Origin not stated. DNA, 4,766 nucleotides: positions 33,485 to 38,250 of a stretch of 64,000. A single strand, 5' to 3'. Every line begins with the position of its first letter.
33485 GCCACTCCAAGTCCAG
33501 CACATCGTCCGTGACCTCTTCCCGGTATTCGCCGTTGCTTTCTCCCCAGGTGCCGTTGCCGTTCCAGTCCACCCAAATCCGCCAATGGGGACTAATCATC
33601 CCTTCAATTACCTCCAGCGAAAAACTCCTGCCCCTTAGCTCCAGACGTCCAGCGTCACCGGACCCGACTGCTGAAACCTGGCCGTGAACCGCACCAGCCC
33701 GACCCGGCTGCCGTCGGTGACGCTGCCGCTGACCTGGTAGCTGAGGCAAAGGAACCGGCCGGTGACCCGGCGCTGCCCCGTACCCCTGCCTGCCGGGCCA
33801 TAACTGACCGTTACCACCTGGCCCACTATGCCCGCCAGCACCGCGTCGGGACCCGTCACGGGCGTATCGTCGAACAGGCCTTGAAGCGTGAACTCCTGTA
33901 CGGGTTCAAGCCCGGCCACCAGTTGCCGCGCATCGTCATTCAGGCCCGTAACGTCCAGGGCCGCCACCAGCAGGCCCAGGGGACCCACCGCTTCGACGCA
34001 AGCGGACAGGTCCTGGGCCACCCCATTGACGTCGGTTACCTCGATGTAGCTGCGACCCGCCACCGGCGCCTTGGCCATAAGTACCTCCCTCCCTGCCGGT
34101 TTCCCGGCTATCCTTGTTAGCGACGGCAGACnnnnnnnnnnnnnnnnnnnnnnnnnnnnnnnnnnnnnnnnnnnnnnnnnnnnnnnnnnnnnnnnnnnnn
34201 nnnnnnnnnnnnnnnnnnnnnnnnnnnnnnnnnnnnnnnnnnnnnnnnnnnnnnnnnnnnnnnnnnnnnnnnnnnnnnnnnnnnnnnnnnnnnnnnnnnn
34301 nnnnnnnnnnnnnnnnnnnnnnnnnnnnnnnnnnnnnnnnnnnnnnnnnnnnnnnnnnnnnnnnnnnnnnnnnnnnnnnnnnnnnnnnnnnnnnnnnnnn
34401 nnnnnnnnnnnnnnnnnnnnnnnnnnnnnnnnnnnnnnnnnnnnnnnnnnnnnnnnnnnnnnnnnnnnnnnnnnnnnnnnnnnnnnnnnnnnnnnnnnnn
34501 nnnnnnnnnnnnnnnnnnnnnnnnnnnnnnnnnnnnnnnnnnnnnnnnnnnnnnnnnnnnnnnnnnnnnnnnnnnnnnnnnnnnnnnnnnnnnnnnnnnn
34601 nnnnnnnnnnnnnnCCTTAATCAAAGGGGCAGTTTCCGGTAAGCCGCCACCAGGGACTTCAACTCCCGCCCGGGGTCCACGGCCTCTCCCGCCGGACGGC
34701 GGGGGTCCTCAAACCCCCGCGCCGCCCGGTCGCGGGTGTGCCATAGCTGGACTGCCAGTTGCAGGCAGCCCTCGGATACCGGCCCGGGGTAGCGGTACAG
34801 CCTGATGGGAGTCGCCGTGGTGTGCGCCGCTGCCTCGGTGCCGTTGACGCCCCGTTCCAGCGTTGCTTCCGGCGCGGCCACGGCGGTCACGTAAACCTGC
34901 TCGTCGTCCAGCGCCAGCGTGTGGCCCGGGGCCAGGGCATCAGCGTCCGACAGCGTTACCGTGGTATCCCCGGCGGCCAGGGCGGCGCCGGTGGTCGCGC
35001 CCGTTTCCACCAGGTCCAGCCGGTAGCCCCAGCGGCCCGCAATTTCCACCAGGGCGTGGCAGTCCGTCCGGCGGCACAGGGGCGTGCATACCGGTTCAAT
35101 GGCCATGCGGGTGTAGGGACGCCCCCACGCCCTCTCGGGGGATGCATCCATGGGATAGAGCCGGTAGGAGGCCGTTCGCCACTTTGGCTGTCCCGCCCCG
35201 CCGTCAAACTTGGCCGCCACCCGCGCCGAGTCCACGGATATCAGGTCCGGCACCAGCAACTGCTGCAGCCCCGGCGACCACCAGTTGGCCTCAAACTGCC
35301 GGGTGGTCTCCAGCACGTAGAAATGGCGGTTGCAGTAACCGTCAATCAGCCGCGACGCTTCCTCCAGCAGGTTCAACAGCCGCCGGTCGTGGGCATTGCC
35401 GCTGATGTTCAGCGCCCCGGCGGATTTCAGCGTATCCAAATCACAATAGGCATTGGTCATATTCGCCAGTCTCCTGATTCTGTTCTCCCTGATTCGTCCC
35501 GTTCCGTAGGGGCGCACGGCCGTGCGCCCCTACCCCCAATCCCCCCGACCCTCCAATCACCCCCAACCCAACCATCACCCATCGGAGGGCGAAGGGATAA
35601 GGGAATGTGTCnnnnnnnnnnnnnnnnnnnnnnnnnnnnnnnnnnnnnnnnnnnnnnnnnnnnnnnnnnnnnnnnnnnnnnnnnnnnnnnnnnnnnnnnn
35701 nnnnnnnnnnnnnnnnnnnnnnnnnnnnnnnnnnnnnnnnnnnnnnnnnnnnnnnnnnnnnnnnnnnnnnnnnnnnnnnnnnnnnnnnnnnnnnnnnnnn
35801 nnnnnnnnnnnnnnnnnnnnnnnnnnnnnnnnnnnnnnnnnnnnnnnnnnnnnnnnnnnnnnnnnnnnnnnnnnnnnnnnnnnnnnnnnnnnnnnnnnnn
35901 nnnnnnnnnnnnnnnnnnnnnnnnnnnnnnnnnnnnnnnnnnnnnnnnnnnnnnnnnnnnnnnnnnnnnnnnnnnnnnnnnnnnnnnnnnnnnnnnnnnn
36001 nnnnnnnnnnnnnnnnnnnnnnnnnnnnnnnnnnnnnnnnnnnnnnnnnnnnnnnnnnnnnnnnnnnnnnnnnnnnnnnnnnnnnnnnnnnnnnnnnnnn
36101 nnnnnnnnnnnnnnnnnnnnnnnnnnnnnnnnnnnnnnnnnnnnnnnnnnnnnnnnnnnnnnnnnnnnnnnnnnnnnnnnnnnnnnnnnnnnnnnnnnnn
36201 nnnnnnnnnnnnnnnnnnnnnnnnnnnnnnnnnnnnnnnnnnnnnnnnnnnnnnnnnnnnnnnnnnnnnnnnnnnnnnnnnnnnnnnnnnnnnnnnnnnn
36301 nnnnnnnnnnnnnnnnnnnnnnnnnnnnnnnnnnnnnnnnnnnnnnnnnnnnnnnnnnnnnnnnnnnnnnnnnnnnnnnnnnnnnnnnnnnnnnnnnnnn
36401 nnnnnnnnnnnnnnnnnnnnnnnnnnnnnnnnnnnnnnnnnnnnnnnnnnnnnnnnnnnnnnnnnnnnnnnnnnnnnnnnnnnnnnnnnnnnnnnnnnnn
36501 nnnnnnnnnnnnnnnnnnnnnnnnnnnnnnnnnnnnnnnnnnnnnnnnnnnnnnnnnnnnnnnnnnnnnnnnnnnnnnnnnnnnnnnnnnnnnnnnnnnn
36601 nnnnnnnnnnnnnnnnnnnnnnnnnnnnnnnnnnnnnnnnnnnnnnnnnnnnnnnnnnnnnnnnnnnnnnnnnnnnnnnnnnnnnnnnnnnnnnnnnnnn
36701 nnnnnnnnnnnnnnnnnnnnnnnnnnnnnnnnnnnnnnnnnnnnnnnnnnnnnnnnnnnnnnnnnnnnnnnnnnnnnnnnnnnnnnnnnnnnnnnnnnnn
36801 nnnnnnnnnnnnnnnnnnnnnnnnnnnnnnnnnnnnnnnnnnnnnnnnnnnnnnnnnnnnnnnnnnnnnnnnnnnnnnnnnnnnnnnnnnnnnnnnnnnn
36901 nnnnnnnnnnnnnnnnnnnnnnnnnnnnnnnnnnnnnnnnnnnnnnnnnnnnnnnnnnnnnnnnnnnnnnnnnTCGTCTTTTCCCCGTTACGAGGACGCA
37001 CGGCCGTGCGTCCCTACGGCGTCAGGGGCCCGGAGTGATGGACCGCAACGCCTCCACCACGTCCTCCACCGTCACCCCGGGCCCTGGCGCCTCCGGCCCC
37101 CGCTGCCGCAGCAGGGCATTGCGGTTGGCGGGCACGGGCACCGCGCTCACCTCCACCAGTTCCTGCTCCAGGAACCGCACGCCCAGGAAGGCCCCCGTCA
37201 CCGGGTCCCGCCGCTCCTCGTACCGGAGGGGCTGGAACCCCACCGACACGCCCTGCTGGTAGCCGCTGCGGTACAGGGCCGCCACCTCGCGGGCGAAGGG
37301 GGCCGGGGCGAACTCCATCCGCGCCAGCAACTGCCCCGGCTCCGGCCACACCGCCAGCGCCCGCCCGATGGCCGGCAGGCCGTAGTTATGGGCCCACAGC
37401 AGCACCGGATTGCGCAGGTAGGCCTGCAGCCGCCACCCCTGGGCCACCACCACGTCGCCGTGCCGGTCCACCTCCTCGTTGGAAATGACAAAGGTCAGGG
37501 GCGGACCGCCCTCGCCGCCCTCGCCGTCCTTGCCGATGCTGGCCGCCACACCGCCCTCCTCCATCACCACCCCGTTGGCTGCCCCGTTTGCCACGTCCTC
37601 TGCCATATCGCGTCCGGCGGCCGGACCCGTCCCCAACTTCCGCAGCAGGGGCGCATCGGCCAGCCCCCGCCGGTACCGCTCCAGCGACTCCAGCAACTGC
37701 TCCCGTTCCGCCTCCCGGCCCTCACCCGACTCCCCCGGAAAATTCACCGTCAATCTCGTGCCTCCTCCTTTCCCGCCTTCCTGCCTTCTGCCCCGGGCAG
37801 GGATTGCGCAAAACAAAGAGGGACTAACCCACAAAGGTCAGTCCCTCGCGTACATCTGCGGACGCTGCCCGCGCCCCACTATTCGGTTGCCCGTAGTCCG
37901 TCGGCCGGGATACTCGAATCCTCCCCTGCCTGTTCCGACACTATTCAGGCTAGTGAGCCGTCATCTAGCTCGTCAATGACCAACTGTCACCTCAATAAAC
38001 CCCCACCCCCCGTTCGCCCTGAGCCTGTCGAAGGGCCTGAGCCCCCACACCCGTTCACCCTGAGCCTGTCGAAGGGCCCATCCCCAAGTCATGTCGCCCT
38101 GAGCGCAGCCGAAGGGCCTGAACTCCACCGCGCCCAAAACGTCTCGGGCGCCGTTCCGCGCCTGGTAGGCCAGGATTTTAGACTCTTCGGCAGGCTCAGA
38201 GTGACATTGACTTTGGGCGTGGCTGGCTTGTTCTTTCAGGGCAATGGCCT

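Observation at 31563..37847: Intact-looking phage head-tail gene block that lacks terminase, portal, tape measure, lysis and integration genes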

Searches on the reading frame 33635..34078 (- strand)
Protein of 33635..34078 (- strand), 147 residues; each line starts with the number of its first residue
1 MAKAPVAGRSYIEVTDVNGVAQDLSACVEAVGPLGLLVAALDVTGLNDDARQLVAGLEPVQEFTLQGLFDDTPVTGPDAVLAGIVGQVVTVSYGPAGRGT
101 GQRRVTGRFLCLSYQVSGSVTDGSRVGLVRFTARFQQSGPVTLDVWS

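Call 3: search_protein_families(library=pfam, proteins=[window:33635-34078:-], max_evalue=0.1)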
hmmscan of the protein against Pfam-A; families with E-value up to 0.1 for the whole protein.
window:33635-34078:- (147 aa): 0 families

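Call 4: search_protein_families(library=phrogs, proteins=[window:33635-34078:-], max_evalue=0.1)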
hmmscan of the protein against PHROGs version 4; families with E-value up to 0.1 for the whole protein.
window:33635-34078:- (147 aa): 4 families
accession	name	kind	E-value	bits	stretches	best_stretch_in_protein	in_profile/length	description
phrog_10528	-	tail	4.6e-11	43.9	1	12-145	12-141/142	major tail protein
phrog_1407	-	tail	0.0022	18.6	1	62-142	83-162/258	major tail protein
phrog_9522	-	tail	0.003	17.9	1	38-141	32-129/241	major tail protein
phrog_158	-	tail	0.046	14.1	1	26-142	45-157/376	major tail protein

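Call 7: find_encoding_contigs(protein=window:33635-34078:-, flank=10000, max_places=6)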
Protein window:33635-34078:- (147 aa): 18 contigs read that carry it; 6 places shown.
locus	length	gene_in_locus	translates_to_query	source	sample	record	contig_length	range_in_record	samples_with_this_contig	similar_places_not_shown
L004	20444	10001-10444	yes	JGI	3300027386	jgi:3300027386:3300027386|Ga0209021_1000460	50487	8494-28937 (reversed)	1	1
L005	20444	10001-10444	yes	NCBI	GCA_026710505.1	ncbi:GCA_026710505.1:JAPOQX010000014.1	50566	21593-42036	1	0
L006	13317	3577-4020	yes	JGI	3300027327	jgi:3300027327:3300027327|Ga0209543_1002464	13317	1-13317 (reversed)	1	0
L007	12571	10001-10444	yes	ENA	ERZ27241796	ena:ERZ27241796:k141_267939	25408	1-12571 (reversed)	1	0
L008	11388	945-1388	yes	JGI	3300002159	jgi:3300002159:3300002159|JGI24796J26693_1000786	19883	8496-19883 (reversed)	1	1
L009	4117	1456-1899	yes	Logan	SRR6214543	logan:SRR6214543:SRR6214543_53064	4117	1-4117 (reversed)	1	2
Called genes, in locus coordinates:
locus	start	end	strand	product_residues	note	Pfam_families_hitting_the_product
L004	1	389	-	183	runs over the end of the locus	PF04893:Yip1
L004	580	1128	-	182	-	PF04893:Yip1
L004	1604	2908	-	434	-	PF02636:Methyltransf_28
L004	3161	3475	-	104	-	-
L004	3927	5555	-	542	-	PF01555:N6_N4_Mtase, PF04471:Mrr_cat (weak), PF22722:NA-iREase1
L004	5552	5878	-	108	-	-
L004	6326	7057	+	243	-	PF04586:Peptidase_S78 (weak)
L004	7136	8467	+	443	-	PF05065:Phage_capsid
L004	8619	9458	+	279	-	-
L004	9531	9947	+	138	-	-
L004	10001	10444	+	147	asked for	-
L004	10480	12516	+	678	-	-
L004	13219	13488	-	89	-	-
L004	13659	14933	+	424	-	PF02518:HATPase_c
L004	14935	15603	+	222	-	PF00072:Response_reg, PF00196:GerE (weak), PF04545:Sigma70_r4 (weak), PF08281:Sigma70_r4_2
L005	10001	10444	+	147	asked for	-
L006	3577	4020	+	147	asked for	-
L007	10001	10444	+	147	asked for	-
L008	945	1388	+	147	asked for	-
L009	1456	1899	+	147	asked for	-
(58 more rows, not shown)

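Call 39: search_solved_structures(query=A4, max_evalue=10)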
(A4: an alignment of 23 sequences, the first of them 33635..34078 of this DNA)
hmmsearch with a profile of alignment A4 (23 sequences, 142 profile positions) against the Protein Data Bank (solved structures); distinct sequences matched with E-value up to 10: 0.

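Call 70: search_dna_similar(query=window:33635-34078:-, collection=phages, mode=protein, max_evalue=0.01, max_rows=15)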
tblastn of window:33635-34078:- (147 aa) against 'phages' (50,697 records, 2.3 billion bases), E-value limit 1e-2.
No match.

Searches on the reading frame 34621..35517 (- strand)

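Call 3: search_protein_families(library=pfam, proteins=[window:34621-35517:-], max_evalue=0.1)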
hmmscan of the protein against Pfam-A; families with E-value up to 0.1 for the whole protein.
window:34621-35517:- (298 aa): 1 family
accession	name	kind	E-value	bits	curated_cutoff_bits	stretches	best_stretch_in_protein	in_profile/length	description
PF05135.19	Phage_connect_1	-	0.0039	18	21.2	1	27-70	4-42/101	Phage gp6-like head-tail connector protein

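Call 4: search_protein_families(library=phrogs, proteins=[window:34621-35517:-], max_evalue=0.1)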
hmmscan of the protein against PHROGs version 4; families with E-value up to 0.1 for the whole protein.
window:34621-35517:- (298 aa): 5 families
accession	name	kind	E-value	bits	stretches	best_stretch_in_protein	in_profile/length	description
phrog_442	-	connector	2.8e-08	34.4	1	15-141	78-185/270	head-tail adaptor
phrog_1101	-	tail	0.00021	20.2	1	173-239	556-629/1405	tail protein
phrog_7578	-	unknown function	0.0012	19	1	176-238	30-97/300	-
phrog_4406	-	head and packaging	0.017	12.6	1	180-242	1288-1352/3231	virion structural protein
phrog_9851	-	tail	0.049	12.4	1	172-236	799-865/1092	tail fiber protein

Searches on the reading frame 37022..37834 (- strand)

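Call 3: search_protein_families(library=pfam, proteins=[window:37022-37834:-], max_evalue=0.1)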
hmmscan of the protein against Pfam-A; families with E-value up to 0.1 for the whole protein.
window:37022-37834:- (270 aa): 1 family
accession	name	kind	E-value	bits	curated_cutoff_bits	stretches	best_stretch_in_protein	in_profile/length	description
PF04586.22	Peptidase_S78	-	3.1e-06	27.8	21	1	170-240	82-150/165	Caudovirus prohead serine protease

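Call 4: search_protein_families(library=phrogs, proteins=[window:37022-37834:-], max_evalue=0.1)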
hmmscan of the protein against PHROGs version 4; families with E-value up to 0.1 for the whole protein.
window:37022-37834:- (270 aa): 6 families
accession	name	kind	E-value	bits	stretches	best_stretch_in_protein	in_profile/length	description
phrog_617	-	head and packaging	3.9e-20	73.3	1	113-243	28-159/626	major head protein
phrog_80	-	head and packaging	1.8e-17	64.8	1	118-244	244-377/607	head maturation protease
phrog_11321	-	unknown function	4.2e-16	60.3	1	114-241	4-135/327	-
phrog_4523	-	head and packaging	1.2e-08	35.2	1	155-248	86-178/644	major head and protease protein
phrog_3244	-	head and packaging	1.2e-05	26.1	1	140-240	68-175/326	head maturation protease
phrog_2263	-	head and packaging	0.0061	16.5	1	139-231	71-167/551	major head protein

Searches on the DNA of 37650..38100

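Call 85: search_rna_families(source=window, start=37650, end=38100, threshold=evalue, max_evalue=10)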
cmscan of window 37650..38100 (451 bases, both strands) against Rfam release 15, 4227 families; matches with E-value up to 10: 4.
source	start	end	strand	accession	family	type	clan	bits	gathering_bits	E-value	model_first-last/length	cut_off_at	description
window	37761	37819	-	RF04163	mir-8364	Gene; miRNA;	-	19.9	67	0.5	1-61/61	no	mir-8364 microRNA precursor family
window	38008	38041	-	RF03156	L31-Firmicutes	Cis-reg; leader;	CL00118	17.3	33.3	0.36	1-32/32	no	L31-Firmicutes ribosomal protein leader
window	37760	37822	-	RF04132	mir-4436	Gene; miRNA;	-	15.4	74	2.4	1-85/85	no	mir-4436 microRNA precursor family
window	37763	37828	-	RF02953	DUF1874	Cis-reg;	-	13.8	42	8.9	1-93/93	no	DUF1874 RNA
